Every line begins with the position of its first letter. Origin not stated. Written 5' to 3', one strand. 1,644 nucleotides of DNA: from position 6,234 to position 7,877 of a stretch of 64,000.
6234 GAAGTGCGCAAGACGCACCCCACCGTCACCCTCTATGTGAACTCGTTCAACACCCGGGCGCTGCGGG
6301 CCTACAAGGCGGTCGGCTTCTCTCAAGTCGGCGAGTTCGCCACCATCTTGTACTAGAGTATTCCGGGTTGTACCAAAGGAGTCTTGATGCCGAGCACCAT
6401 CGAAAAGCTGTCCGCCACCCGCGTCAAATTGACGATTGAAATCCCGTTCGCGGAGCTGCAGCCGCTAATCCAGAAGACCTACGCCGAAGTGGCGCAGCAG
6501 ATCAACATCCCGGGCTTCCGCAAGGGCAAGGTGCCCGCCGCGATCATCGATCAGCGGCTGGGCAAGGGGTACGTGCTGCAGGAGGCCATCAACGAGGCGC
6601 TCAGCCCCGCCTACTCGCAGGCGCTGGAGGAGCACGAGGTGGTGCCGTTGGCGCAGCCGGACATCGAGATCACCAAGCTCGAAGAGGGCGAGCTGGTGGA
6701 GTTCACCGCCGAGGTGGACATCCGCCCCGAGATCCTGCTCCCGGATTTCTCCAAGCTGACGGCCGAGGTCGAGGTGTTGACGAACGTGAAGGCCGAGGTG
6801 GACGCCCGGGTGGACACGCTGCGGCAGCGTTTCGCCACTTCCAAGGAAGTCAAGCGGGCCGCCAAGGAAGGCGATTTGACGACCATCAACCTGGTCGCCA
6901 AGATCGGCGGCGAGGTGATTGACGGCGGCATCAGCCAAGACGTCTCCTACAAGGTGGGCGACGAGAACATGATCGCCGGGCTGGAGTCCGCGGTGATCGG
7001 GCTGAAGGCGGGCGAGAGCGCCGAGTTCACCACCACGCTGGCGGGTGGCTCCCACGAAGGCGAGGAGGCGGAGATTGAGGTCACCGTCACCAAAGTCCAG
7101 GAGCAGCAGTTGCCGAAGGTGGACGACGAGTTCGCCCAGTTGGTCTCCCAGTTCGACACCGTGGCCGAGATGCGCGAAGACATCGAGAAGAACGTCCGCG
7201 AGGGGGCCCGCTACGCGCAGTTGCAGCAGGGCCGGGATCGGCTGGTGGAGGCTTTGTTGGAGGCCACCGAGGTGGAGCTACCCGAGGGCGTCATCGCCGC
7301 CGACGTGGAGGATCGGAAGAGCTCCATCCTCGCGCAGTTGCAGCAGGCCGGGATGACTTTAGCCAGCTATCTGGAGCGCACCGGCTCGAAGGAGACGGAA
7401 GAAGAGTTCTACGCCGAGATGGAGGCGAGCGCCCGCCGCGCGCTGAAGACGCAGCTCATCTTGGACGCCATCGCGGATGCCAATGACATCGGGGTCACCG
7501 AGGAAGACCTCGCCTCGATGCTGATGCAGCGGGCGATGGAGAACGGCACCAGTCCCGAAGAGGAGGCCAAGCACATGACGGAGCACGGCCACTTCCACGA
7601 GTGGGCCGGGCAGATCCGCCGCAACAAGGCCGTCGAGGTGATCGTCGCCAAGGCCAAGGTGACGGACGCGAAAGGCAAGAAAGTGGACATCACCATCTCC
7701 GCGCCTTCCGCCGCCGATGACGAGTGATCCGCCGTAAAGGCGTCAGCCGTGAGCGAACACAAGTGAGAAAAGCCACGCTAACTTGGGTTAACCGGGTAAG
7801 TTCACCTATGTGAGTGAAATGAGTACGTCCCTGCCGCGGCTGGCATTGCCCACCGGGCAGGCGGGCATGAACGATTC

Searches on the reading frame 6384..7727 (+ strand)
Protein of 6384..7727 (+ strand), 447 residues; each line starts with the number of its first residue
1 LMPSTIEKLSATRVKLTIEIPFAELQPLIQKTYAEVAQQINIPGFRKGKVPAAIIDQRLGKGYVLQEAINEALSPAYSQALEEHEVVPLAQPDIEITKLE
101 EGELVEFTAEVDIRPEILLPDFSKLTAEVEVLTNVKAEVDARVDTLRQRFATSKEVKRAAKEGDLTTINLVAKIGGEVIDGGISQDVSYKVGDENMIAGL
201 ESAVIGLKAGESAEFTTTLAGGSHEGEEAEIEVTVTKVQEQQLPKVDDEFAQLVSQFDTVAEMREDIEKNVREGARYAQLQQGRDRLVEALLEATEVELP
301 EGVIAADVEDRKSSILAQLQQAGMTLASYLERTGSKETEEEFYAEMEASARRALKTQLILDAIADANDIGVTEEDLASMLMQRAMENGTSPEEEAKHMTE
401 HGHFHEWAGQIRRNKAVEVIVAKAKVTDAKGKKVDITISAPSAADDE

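Call 83: search_protein_families(library=pfam, proteins=[window:6384-7727:+], max_evalue=0.00001)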
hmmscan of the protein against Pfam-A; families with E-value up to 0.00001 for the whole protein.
window:6384-7727:+ (447 aa): 3 families
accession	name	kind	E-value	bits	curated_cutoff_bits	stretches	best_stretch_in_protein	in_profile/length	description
PF05697.18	Trigger_N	-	3.2e-42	144.7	22.2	1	2-146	1-144/144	Bacterial trigger factor protein (TF)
PF05698.19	Trigger_C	-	9.8e-30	104.2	22.7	1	259-421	1-161/162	Bacterial trigger factor protein (TF) C-terminus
PF00254.34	FKBP_C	-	9e-08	32.8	21.1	1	157-218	2-66/94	FKBP-type peptidyl-prolyl cis-trans isomerase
